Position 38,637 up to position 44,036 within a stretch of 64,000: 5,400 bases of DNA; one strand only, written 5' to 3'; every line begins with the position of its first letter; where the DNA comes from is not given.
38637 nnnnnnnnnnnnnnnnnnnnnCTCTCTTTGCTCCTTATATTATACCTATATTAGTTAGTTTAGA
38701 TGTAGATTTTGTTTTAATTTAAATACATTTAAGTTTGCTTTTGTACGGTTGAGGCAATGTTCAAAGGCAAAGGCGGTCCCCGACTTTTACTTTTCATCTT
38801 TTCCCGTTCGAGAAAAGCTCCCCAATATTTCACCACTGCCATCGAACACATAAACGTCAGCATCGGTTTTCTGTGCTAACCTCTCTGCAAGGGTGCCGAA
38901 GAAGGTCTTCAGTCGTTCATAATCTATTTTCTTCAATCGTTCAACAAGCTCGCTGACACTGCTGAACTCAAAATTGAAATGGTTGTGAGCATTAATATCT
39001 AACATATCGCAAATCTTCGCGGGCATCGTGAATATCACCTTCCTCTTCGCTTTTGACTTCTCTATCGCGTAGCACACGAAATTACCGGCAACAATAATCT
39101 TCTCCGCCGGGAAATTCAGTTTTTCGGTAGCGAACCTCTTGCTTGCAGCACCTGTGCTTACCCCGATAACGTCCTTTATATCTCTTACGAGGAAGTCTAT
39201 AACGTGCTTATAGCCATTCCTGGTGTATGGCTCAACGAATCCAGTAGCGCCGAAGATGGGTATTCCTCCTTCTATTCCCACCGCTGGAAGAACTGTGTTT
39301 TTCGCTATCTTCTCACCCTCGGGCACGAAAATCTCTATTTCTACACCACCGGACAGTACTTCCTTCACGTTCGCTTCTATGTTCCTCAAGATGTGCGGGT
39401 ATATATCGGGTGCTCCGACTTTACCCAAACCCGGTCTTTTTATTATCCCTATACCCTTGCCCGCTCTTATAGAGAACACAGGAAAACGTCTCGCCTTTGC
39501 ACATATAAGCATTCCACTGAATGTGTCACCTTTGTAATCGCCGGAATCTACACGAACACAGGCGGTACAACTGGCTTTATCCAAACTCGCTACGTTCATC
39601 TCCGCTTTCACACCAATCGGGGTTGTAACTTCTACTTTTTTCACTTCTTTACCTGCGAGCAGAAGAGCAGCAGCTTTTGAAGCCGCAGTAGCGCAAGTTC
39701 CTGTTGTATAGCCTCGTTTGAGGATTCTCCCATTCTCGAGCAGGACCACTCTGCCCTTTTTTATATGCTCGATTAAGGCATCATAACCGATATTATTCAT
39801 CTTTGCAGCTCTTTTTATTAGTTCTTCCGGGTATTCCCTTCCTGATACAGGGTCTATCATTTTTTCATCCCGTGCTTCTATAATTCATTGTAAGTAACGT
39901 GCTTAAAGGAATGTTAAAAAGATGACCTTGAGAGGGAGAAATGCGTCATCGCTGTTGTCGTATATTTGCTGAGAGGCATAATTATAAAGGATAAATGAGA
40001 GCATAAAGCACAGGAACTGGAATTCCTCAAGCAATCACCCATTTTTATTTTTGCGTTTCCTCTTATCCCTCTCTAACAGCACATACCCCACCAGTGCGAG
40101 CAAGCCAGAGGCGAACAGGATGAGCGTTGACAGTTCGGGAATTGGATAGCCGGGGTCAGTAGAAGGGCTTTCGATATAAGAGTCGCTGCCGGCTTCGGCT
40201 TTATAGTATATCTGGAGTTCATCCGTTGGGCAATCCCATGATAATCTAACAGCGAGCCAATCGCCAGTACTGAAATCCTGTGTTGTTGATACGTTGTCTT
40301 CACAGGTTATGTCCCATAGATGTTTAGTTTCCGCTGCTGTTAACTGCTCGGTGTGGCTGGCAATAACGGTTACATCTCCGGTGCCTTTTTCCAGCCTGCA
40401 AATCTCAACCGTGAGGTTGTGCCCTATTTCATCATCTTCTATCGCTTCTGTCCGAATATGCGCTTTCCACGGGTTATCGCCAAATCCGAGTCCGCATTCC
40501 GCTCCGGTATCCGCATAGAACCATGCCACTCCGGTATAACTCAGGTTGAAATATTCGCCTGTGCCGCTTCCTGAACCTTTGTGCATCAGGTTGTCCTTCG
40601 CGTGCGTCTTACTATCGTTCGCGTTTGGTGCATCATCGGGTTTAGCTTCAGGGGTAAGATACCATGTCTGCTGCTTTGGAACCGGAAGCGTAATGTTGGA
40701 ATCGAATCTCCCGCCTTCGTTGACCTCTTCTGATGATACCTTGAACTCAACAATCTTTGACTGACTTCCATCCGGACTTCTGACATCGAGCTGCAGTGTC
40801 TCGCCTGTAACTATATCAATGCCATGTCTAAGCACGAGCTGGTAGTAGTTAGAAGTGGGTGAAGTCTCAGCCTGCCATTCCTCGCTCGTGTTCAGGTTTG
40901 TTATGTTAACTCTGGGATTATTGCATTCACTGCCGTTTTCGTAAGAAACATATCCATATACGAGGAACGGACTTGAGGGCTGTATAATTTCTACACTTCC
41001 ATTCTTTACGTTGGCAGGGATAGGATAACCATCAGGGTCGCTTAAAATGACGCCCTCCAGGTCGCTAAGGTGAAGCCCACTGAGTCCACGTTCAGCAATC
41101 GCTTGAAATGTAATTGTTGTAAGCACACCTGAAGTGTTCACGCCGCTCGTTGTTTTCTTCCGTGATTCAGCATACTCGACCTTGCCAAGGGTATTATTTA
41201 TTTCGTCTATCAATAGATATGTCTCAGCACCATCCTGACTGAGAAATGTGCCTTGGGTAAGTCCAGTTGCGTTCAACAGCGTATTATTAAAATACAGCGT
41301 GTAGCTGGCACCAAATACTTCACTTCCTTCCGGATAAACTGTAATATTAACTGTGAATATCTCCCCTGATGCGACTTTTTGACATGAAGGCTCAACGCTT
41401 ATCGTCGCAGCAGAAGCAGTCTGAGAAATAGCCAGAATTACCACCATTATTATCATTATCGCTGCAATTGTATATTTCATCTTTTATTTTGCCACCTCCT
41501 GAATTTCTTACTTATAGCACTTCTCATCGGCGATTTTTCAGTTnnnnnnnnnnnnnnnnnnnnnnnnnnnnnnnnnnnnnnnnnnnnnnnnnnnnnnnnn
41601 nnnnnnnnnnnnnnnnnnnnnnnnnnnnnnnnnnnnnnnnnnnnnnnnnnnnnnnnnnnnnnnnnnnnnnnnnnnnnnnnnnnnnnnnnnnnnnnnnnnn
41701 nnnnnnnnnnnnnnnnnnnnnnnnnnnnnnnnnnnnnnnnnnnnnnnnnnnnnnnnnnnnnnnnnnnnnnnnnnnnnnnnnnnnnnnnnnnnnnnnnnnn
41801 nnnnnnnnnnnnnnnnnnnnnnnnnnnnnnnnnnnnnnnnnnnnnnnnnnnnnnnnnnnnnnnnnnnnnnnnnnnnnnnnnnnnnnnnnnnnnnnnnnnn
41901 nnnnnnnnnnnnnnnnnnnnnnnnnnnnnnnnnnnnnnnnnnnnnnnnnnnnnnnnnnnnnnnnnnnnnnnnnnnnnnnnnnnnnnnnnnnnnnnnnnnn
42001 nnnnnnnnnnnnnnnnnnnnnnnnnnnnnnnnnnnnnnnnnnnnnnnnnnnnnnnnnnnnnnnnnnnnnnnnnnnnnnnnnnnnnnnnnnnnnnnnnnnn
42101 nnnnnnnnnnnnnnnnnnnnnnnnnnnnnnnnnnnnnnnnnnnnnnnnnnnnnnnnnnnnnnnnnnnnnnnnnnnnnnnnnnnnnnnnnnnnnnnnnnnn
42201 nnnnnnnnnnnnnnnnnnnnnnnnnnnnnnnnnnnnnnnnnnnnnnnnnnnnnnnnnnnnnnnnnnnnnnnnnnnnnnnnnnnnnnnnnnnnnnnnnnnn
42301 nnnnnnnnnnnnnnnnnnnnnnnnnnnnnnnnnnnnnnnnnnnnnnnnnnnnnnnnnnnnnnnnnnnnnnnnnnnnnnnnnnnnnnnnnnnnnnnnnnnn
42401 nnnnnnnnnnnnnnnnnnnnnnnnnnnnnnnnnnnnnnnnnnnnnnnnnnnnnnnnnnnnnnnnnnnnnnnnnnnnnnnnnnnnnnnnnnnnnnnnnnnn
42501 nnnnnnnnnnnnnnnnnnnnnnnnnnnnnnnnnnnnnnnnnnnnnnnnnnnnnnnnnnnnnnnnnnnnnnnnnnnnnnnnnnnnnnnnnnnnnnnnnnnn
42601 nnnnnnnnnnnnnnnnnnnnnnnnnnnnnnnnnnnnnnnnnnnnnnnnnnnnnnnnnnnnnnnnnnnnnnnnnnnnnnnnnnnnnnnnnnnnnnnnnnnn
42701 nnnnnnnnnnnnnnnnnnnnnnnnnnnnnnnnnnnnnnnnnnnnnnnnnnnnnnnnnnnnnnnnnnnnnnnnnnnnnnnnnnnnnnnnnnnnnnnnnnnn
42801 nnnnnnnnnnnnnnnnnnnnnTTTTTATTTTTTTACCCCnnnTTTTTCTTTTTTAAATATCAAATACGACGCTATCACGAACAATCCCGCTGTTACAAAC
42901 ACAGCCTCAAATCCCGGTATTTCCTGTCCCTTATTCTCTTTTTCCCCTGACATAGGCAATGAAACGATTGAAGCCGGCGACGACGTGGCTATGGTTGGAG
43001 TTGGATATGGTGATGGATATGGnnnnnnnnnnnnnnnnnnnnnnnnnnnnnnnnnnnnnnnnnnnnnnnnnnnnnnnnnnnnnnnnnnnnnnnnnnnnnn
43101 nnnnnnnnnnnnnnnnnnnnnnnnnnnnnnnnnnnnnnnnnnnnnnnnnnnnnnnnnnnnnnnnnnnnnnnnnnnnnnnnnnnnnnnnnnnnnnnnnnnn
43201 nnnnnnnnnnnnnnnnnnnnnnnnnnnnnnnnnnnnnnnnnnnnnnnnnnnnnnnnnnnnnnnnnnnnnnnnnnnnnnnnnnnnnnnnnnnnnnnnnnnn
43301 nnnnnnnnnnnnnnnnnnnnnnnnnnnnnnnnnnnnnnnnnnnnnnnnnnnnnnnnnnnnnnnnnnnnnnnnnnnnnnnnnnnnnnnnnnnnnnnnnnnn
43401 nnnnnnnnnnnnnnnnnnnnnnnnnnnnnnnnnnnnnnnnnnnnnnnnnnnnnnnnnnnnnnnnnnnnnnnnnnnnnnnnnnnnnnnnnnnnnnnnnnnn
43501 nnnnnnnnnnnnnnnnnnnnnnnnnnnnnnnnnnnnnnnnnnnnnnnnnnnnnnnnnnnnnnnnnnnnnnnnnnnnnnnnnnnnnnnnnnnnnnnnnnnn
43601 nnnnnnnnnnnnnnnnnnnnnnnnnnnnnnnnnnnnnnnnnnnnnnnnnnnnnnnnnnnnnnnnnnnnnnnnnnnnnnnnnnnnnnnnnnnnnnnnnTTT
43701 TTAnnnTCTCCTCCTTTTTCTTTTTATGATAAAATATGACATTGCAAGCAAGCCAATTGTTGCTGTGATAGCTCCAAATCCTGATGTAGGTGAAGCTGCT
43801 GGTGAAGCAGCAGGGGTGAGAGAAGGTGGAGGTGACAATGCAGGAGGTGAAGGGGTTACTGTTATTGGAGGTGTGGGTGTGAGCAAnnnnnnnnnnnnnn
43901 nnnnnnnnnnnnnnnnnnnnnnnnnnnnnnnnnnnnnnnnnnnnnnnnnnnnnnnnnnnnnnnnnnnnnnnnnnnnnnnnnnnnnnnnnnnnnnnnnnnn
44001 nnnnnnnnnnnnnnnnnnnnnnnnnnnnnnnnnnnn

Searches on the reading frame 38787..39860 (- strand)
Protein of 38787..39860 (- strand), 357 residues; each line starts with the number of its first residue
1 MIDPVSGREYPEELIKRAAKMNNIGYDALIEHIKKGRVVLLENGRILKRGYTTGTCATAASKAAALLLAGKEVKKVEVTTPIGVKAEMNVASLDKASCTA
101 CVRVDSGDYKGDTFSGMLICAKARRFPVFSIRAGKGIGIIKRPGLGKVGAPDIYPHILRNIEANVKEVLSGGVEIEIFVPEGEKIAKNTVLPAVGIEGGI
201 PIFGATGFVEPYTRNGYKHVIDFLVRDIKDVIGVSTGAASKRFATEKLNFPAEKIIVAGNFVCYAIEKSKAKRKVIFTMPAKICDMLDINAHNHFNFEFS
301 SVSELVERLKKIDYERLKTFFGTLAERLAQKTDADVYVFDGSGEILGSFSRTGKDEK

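Call 7: search_protein_families(library=pfam, proteins=[window:38787-39860:-], max_evalue=0.001)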
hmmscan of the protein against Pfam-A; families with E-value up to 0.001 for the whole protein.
window:38787-39860:- (357 aa): 1 family
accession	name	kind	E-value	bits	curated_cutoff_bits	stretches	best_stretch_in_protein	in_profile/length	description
PF01888.22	CbiD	-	3.3e-52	177.7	25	1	47-283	1-248/254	CbiD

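Call 20: find_encoding_contigs(protein=window:38787-39860:-, flank=2000, max_places=3)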
Protein window:38787-39860:- (357 aa): no gene with exactly this product is on record in the collection.

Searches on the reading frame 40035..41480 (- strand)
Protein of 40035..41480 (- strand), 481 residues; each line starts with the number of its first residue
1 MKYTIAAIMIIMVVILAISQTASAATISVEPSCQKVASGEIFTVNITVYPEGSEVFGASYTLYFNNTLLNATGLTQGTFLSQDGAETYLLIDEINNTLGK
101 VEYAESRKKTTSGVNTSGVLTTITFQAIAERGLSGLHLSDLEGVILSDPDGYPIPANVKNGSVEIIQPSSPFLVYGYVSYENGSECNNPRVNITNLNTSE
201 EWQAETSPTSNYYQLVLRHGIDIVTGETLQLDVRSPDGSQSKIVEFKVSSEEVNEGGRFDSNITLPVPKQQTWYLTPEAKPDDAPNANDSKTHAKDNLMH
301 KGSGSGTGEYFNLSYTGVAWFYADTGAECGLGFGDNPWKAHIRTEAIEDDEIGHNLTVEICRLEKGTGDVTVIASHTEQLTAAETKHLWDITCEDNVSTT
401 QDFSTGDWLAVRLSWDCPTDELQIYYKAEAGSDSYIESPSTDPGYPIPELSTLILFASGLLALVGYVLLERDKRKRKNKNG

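Call 7: search_protein_families(library=pfam, proteins=[window:40035-41480:-], max_evalue=0.001)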
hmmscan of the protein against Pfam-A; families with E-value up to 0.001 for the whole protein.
window:40035-41480:- (481 aa): 1 family
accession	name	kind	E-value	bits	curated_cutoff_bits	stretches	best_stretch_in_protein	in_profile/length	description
PF00963.24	Cohesin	-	2.4e-08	34.7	24.1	1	35-164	9-138/139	Cohesin domain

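Call 38: search_protein_families(library=ncbifam, proteins=[window:40035-41480:-], max_evalue=0.01)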
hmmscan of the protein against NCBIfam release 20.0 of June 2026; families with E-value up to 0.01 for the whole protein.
window:40035-41480:- (481 aa): 0 families

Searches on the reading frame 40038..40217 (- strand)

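Call 80: search_protein_families(library=pfam, proteins=[window:40038-40217:-], max_evalue=1)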
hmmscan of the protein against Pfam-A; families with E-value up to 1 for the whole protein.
seq(60 aa): 1 family
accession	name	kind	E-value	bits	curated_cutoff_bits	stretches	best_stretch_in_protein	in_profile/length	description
PF16935.10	Hol_Tox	-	0.19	12.1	23.3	1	29-54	7-34/34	Putative Holin-like Toxin (Hol-Tox)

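Call 81: search_protein_families(library=ncbifam, proteins=[window:40038-40217:-], max_evalue=1)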
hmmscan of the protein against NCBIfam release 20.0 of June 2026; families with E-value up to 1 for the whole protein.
seq(60 aa): 1 family
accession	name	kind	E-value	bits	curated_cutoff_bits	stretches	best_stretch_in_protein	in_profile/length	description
NF007889.0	PRK10592.1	equivalog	0.19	11.3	476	1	26-56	242-272/281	putrescine ABC transporter permease PotI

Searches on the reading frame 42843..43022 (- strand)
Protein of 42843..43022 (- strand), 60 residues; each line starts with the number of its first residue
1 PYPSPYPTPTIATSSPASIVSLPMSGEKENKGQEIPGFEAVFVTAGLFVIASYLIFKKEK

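Call 80: search_protein_families(library=pfam, proteins=[window:42843-43022:-], max_evalue=1)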
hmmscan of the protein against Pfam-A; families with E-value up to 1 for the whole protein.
seq(60 aa): 1 family
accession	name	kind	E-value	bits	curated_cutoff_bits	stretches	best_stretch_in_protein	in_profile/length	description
PF18204.6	PGF-CTERM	-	0.29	11.6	18.8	1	35-55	1-20/23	PGF-CTERM motif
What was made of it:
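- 42840..43697 (-): 285-aa cohesin + Pro-rich linker + PGF-CTERM-like anchor (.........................). PGF-CTERM HMM scores 11.6 bits, below the 18.8 cut-off (call 80).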

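Call 81: search_protein_families(library=ncbifam, proteins=[window:42843-43022:-], max_evalue=1)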
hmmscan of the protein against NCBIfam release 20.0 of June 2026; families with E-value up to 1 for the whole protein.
seq(60 aa): 3 families
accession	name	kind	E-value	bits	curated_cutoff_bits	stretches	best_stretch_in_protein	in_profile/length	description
NF045529.2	Heimdall-CTERM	domain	0.025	15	24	1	35-58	2-25/26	Heimdall-CTERM domain-containing surface protein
NF033507.3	Loki-CTERM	subfamily_domain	0.03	14.6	19.9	1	35-58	1-24/27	Loki-CTERM sorting domain-containing protein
TIGR04217.1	archae_ser_T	exception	0.056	13.2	200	1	30-58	115-143/221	archaetidylserine synthase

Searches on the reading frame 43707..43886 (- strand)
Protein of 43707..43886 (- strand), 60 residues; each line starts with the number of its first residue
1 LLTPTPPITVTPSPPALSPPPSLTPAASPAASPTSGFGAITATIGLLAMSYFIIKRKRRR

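Call 80: search_protein_families(library=pfam, proteins=[window:43707-43886:-], max_evalue=1)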
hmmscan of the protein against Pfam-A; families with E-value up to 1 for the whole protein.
seq(60 aa): 0 families

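Call 81: search_protein_families(library=ncbifam, proteins=[window:43707-43886:-], max_evalue=1)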
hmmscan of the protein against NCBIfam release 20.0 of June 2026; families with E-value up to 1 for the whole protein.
seq(60 aa): 2 families
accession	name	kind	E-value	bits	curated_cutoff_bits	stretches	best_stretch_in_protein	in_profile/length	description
NF041431.1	S_layer_MEMAR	equivalog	0.00016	20.2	600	1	4-57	764-819/819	MEMAR_RS02690 family S-layer glycoprotein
NF045529.2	Heimdall-CTERM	domain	0.00034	20.9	24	1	33-59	1-26/26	Heimdall-CTERM domain-containing surface protein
